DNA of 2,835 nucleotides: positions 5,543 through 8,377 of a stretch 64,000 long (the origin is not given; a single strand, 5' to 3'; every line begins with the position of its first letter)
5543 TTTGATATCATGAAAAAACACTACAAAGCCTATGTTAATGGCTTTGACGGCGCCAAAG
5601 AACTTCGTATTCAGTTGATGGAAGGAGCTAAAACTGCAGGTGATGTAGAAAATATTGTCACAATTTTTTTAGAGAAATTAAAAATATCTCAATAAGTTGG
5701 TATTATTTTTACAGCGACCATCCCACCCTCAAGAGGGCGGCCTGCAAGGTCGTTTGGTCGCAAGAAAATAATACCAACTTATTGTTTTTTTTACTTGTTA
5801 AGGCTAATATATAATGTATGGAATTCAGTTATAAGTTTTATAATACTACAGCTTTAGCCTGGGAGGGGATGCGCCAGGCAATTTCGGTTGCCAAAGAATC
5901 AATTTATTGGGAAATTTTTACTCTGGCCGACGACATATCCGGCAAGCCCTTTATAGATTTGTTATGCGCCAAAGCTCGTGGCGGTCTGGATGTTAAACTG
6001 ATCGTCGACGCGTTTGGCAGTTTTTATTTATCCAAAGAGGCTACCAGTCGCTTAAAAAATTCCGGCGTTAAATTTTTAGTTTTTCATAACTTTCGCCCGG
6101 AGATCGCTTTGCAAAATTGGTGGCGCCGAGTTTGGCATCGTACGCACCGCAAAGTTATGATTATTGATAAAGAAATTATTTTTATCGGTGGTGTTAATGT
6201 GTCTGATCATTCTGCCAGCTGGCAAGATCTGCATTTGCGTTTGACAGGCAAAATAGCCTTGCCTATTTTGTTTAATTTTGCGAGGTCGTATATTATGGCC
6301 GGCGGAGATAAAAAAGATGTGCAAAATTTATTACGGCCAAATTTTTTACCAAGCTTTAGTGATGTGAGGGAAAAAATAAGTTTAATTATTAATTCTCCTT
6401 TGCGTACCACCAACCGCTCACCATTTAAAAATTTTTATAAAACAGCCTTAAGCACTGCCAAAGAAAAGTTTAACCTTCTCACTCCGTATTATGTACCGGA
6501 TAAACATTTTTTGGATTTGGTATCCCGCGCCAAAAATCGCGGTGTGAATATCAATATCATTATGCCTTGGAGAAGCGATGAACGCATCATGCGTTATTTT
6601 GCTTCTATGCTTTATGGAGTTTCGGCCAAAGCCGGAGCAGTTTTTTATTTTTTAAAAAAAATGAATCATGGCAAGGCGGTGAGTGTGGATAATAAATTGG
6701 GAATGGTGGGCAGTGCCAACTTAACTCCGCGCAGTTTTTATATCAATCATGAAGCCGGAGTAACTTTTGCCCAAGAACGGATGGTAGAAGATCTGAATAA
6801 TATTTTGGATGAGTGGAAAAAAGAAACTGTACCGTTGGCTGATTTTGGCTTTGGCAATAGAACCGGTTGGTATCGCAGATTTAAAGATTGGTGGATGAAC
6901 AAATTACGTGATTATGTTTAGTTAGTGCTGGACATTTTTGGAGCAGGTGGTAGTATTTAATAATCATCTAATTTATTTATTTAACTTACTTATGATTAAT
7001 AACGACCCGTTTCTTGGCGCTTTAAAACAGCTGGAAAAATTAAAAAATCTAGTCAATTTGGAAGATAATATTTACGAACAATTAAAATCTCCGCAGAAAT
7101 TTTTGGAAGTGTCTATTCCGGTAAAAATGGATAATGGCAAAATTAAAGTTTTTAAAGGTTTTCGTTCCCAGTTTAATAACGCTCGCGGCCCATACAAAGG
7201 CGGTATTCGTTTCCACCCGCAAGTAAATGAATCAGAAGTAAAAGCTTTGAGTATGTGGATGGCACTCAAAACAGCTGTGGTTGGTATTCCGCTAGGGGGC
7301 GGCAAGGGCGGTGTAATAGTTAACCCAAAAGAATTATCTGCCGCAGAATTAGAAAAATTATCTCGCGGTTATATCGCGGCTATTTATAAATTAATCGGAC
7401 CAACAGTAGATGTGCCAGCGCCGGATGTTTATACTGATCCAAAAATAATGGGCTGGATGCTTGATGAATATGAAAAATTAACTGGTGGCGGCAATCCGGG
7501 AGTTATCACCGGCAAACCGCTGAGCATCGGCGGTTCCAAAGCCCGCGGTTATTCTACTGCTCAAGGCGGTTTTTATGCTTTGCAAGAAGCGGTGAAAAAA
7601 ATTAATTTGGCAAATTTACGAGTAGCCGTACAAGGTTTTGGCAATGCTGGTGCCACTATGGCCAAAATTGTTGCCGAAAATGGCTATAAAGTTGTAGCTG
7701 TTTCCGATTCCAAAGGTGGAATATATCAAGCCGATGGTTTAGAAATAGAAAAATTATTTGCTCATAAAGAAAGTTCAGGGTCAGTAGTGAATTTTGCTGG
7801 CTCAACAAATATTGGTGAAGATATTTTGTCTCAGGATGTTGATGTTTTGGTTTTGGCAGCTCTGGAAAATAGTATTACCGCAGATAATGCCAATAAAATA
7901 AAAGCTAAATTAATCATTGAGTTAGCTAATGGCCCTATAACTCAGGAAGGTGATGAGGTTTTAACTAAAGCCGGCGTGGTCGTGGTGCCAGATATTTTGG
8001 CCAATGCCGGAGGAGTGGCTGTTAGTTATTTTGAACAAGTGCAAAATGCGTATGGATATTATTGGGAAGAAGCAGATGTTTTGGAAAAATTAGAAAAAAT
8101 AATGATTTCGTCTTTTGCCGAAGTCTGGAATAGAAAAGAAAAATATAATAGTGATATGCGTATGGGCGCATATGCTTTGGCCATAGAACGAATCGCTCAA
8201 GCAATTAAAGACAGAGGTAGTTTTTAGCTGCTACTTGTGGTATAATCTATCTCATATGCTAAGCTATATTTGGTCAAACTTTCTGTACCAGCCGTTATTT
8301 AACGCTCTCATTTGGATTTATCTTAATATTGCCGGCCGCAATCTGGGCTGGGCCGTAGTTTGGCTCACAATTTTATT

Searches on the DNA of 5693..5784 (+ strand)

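Call 23: build_rna_model(alignment_id=A2)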
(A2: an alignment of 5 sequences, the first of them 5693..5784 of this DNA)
Model R1 built from alignment A2 (5 sequences, 105 columns); structure: RNAalifold consensus.
model positions 101; base pairs 36; branch points 0; effective number of sequences 1.36; information 0.591 bits per position. Calibrated on 0.2 Mb of random sequence (short: E-values are rough).
structure used (alignment columns):
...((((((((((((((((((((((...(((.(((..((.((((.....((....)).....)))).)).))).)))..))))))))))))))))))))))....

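Call 24: search_with_rna_model(model_id=R1, sources=[window, L016, L040, L119, L012], max_evalue=10, show_alignments=10)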
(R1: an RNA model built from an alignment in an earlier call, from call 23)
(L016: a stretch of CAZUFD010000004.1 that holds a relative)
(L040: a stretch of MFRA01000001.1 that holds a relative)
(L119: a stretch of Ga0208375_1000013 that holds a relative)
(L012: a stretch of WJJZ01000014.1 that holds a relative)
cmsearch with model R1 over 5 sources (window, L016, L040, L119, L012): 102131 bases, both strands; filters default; matches with E-value up to 10: 15.
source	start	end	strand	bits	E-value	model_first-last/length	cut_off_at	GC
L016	581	681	-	112.5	6.3e-25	1-101/101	no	0.49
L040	1709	1809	+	109.9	2.8e-24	1-101/101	no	0.37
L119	3130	3230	+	109.9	2.8e-24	1-101/101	no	0.37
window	33081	33181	+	106.7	1.7e-23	1-101/101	no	0.4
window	5686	5788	+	91.7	8.7e-20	1-101/101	no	0.42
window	16432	16532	-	73.8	2.4e-15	1-101/101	no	0.35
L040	1709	1809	-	45.9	1.9e-08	1-101/101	no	0.37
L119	3130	3230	-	45.9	1.9e-08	1-101/101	no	0.37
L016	581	681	+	40.4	4.3e-07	1-101/101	no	0.49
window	33081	33181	-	40.3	4.5e-07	1-101/101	no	0.4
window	16432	16532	+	39.3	8.3e-07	1-101/101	no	0.35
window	5686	5788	-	38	1.7e-06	1-101/101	no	0.42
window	11600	11704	-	35.4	7.4e-06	1-101/101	no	0.37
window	11603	11701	+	24.1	0.0047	1-101/101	no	0.39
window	60793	60848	+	23.8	0.0055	1-101/101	no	0.27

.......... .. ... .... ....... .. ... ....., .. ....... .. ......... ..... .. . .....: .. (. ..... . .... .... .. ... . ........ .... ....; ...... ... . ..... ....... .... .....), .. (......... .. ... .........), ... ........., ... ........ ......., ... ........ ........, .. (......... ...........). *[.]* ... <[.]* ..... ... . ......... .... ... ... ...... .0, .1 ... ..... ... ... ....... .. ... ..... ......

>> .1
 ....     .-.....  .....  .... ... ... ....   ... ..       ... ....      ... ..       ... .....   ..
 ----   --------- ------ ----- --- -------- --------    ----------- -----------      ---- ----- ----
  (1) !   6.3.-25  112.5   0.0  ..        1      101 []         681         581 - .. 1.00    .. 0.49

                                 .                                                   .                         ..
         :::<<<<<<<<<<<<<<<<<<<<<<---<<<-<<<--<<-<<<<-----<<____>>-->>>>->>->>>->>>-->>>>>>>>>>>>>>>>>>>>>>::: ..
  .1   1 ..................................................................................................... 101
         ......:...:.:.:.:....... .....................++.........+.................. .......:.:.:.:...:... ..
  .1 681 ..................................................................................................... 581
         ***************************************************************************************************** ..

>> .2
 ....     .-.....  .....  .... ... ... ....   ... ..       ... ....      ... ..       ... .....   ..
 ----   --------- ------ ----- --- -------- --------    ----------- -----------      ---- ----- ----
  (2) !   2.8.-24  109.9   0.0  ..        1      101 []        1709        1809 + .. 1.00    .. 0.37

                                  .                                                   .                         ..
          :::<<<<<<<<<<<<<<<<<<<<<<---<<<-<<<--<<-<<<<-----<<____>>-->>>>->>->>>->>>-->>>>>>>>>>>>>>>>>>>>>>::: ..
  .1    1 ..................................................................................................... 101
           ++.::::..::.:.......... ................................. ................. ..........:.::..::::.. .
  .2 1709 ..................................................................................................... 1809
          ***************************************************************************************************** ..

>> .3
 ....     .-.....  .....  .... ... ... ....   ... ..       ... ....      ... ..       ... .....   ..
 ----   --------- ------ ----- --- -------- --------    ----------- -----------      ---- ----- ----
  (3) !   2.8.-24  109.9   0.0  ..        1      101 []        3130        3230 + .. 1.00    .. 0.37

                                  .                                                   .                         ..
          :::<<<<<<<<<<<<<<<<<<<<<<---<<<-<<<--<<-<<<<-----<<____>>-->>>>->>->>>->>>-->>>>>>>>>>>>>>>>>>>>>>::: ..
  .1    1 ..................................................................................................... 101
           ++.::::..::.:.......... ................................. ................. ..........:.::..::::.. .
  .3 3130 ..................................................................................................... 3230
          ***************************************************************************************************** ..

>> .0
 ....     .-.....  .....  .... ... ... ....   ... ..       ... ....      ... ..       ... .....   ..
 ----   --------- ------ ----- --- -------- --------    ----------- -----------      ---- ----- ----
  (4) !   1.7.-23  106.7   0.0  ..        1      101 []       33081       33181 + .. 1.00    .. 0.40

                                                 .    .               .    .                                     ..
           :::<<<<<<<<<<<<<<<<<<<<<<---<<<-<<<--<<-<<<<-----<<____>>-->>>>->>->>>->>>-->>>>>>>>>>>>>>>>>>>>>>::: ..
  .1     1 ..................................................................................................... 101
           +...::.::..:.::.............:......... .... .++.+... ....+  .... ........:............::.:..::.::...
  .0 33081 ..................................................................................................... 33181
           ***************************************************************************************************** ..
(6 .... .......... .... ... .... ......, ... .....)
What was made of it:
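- Checked: The copies at 5686-5788 and 33081-33181 score 91.7 and 106.7 bits on the plus strand (call 24), so the orientation call is robust.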

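Call 34: search_with_rna_model(model_id=R1, sources=[L131, L132, L134, L135], max_evalue=1, show_alignments=6)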
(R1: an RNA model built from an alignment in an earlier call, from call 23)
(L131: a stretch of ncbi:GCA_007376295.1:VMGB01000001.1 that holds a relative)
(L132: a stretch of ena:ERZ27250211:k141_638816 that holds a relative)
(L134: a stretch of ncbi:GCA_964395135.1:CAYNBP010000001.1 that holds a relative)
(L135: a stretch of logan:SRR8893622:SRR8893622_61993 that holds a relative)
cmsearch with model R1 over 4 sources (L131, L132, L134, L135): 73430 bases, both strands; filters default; matches with E-value up to 1: 0.
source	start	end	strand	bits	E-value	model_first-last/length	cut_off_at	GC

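Call 55: search_with_rna_model(model_id=R1, sources=[L136, L137, L138, L139, L140, L141, L142, L143, L144, L145, L146], max_evalue=1, show_alignments=6)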
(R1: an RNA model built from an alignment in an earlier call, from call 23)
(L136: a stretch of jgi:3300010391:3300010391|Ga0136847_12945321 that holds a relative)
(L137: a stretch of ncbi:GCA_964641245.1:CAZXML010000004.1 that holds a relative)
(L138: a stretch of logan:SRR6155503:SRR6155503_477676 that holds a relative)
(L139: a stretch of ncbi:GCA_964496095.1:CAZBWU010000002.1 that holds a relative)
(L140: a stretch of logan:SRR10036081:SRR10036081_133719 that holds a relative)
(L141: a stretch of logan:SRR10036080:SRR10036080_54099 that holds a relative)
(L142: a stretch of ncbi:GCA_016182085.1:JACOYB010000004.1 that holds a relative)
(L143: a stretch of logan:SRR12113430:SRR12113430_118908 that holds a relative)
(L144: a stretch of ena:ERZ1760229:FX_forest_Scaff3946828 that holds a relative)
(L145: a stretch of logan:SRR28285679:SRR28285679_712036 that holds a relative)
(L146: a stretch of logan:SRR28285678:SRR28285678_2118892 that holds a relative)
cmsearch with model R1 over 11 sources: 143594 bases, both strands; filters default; matches with E-value up to 1: 0.
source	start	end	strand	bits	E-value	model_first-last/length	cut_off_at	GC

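Call 66: search_with_rna_model(model_id=R1, sources=[L147, L148, L149, L150], max_evalue=1, show_alignments=5)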
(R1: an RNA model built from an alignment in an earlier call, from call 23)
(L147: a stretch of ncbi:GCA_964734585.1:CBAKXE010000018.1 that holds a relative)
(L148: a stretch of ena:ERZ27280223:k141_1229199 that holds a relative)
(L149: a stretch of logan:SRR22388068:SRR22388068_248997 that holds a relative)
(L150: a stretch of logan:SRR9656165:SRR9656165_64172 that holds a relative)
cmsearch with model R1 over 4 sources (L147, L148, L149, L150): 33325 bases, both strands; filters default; matches with E-value up to 1: 0.
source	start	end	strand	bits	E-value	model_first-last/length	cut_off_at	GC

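Call 81: search_with_rna_model(model_id=R1, sources=[L151], max_evalue=1)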
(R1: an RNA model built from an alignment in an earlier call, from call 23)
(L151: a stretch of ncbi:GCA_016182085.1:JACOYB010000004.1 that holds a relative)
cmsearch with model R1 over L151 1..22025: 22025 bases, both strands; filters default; matches with E-value up to 1: 0.
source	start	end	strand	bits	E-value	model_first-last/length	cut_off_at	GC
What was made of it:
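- No covariance-model hit was found in ~290 kb of relatives (calls 34, 55, 66, 81). Presence among relatives is patchy (calls 34, 55, 66, 81).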

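Call 89: search_with_rna_model(model_id=R1, source=window, filters=off, max_evalue=5)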
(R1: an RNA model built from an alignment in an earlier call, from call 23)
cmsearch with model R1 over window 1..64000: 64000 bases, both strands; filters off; matches with E-value up to 5: 30.
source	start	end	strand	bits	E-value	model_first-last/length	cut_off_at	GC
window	33081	33181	+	106.7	1.1e-23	1-101/101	no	0.4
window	5686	5788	+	91.7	5.5e-20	1-101/101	no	0.42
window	16432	16532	-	73.8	1.5e-15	1-101/101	no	0.35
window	33081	33181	-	40.3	2.9e-07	1-101/101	no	0.4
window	16432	16532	+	39.3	5.2e-07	1-101/101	no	0.35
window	5686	5788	-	38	1.1e-06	1-101/101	no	0.42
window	11600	11704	-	35.4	4.6e-06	1-101/101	no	0.37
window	60793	60848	-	24.5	0.0024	1-101/101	no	0.27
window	11603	11701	+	24.1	0.003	1-101/101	no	0.39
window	60793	60848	+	23.8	0.0035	1-101/101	no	0.27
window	21038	21074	-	17.1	0.16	1-101/101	no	0.24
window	51285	51359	+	16.6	0.21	1-101/101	no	0.4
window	1037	1073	+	16.6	0.21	1-101/101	no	0.3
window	52402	52441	+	16.3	0.25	1-101/101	no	0.32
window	21038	21074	+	16.2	0.27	1-101/101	no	0.24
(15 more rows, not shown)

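Call 94: search_with_rna_model(model_id=R1, sources=[L152, L153, L154], max_evalue=1, show_alignments=3)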
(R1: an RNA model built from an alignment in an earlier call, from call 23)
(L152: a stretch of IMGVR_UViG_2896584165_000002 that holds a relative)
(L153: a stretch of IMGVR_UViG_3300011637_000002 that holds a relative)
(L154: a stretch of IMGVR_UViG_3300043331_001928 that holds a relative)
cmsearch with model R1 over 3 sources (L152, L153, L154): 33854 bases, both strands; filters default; matches with E-value up to 1: 0.
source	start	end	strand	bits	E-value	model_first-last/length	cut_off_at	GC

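Call 95: search_with_rna_model(model_id=R1, sources=[L001, L002, L003, L004, L005, L006, L007, L008, L009, L010, L011, L012, L013, L014, L015, L016, L017, L018, L019, L020, L021, L022, L023, L024, L025, L026, L027, L028, L029, L030, L031, L032, L033, L034, L035, L036, L037, L038, L039, L040, L041, L042, L043, L044, L045, L046, L047, L048, L049, L050, L051, L052, L053, L054, L055, L056, L057, L058, L059, L060, L061, L062, L063, L064, L065, L066, L067, L068, L069, L070, L071, L072, L073, L074, L075, L076, L077, L078, L079, L080, L081, L082, L083, L084, L085, L086, L087, L088, L089, L090, L091, L092, L093, L094, L095, L096, L097, L098, L099, L100], max_evalue=0.01)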
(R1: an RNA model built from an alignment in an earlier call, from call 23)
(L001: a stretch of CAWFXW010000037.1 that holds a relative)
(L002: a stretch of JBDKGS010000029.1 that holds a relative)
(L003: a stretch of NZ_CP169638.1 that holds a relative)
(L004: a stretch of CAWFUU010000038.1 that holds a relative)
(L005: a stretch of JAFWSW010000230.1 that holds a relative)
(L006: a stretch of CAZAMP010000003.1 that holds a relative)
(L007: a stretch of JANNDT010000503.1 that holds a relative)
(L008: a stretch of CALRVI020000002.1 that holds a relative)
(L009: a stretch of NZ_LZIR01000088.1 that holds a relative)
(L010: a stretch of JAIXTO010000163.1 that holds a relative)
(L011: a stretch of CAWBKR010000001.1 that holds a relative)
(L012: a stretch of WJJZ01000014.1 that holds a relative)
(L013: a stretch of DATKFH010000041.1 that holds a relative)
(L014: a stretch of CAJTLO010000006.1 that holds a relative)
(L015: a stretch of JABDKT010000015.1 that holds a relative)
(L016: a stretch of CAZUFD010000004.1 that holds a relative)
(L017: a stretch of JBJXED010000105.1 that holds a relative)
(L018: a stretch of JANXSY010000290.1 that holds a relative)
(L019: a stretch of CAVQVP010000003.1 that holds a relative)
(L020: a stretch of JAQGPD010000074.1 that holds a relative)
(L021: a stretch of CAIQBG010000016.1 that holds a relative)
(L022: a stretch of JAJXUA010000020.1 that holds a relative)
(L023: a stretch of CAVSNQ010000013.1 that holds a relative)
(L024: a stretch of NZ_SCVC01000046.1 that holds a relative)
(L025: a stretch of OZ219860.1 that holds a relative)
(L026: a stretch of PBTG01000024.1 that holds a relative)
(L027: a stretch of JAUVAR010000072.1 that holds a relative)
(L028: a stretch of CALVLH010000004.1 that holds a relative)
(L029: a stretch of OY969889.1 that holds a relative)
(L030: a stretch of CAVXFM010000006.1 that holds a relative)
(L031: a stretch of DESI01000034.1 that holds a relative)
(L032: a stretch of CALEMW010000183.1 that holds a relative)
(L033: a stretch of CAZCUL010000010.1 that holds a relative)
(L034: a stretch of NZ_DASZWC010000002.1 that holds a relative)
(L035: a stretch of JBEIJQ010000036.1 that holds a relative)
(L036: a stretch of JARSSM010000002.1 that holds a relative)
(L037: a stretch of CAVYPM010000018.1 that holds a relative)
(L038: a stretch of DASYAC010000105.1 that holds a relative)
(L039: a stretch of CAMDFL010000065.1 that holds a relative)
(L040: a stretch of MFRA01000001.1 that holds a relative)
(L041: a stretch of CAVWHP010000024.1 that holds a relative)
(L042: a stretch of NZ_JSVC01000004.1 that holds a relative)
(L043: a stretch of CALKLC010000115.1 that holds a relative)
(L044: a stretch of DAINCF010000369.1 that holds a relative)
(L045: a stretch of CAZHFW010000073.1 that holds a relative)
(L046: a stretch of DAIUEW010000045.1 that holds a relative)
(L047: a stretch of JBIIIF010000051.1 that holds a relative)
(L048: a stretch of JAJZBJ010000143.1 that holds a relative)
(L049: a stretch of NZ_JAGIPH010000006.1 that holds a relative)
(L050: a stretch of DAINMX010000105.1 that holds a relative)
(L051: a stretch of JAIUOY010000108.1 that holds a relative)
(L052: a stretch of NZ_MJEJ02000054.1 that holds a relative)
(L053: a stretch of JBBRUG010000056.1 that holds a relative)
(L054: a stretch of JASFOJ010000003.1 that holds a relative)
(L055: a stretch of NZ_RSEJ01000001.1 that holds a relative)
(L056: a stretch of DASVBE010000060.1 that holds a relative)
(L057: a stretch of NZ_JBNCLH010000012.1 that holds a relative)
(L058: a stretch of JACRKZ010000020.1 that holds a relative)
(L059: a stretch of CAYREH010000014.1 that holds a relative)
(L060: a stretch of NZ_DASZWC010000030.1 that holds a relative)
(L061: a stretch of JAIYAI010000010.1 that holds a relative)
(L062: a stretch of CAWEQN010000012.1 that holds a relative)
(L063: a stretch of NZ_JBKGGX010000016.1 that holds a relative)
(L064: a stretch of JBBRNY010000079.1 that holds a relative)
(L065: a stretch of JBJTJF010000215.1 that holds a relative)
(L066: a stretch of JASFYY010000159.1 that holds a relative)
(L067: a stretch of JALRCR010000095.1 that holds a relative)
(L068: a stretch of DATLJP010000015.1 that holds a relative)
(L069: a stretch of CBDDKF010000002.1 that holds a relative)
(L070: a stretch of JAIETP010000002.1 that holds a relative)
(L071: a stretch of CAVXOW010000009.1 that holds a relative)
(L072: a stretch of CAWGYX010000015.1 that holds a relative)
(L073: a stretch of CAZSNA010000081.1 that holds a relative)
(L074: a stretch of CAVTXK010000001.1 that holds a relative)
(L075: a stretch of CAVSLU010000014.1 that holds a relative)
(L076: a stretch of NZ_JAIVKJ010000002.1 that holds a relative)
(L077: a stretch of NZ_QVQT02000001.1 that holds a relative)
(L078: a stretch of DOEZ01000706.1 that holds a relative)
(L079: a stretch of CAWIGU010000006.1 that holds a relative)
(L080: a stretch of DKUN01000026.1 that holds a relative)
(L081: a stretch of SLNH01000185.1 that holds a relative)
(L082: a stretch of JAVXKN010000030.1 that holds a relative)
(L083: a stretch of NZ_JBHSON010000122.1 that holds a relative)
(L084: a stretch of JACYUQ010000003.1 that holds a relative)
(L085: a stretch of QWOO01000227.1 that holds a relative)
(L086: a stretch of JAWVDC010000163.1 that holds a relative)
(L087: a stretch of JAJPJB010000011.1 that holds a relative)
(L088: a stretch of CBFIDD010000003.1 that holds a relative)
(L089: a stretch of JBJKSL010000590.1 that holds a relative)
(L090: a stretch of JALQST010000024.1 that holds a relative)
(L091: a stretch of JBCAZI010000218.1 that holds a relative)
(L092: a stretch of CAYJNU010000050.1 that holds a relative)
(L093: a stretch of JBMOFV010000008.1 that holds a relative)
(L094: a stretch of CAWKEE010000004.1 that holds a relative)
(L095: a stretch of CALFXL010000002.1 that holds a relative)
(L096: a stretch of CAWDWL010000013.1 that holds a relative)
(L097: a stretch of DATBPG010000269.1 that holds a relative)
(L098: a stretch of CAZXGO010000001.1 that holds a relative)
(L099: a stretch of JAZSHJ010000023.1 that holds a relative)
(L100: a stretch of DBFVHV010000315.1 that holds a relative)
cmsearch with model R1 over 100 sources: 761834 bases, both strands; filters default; matches with E-value up to 0.01: 4.
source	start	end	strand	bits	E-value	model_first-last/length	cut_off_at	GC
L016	581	681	-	112.5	4.7e-24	1-101/101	no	0.49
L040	1709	1809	+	109.9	2.1e-23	1-101/101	no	0.37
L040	1709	1809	-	45.9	1.5e-07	1-101/101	no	0.37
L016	581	681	+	40.4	3.2e-06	1-101/101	no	0.49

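Call 96: search_with_rna_model(model_id=R1, sources=[L101, L102, L103, L104, L105, L106, L107, L108, L109, L110, L111, L112, L113, L114, L115, L116, L117, L118, L119, L120, L121, L122, L123, L124, L125, L126, L127, L128, L129], max_evalue=0.01)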
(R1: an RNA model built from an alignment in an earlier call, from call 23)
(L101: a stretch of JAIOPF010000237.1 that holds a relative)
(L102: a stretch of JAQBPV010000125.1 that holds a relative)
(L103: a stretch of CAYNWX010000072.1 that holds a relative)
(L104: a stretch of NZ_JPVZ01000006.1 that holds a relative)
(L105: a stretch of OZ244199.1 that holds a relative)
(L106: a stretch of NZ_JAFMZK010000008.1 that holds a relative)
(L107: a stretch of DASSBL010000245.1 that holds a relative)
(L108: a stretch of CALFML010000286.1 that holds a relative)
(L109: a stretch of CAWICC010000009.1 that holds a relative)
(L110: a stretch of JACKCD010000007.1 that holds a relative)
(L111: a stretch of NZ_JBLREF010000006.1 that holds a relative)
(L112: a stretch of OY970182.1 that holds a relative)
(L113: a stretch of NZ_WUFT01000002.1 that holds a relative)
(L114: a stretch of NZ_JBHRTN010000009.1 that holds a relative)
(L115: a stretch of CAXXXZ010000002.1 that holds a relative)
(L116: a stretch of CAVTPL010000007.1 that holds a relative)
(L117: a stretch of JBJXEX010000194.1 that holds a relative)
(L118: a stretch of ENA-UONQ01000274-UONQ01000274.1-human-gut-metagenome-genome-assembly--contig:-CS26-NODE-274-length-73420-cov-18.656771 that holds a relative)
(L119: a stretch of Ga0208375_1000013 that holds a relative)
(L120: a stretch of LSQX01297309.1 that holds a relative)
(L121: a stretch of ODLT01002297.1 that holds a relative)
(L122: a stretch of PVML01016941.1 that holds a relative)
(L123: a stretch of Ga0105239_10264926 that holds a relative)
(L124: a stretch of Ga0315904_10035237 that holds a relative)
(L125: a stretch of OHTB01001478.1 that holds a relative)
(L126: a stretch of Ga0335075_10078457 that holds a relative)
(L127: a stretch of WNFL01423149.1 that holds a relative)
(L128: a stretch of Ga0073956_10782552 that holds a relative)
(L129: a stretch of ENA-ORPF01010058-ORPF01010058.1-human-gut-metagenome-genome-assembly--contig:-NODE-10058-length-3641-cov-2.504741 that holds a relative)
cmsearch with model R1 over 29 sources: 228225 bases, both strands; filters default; matches with E-value up to 0.01: 2.
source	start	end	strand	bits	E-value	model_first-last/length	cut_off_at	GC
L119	3130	3230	+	109.9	6.2e-24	1-101/101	no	0.37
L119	3130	3230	-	45.9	4.3e-08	1-101/101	no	0.37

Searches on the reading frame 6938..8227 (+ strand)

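Call 68: search_protein_families(library=pfam, proteins=[window:6938-8227:+], max_evalue=0.001)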
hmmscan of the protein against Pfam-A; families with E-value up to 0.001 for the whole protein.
window:6938-8227:+ (429 aa): 2 families
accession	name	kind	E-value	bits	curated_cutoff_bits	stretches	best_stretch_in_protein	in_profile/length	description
PF00208.27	ELFV_dehydrog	-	7.8e-73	245.6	23.4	1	198-427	1-241/241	Glutamate/Leucine/Phenylalanine/Valine dehydrogenase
PF02812.23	ELFV_dehydrog_N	-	1.1e-56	190.5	25.3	1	52-180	1-129/129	Glu/Leu/Phe/Val dehydrogenase, dimerisation domain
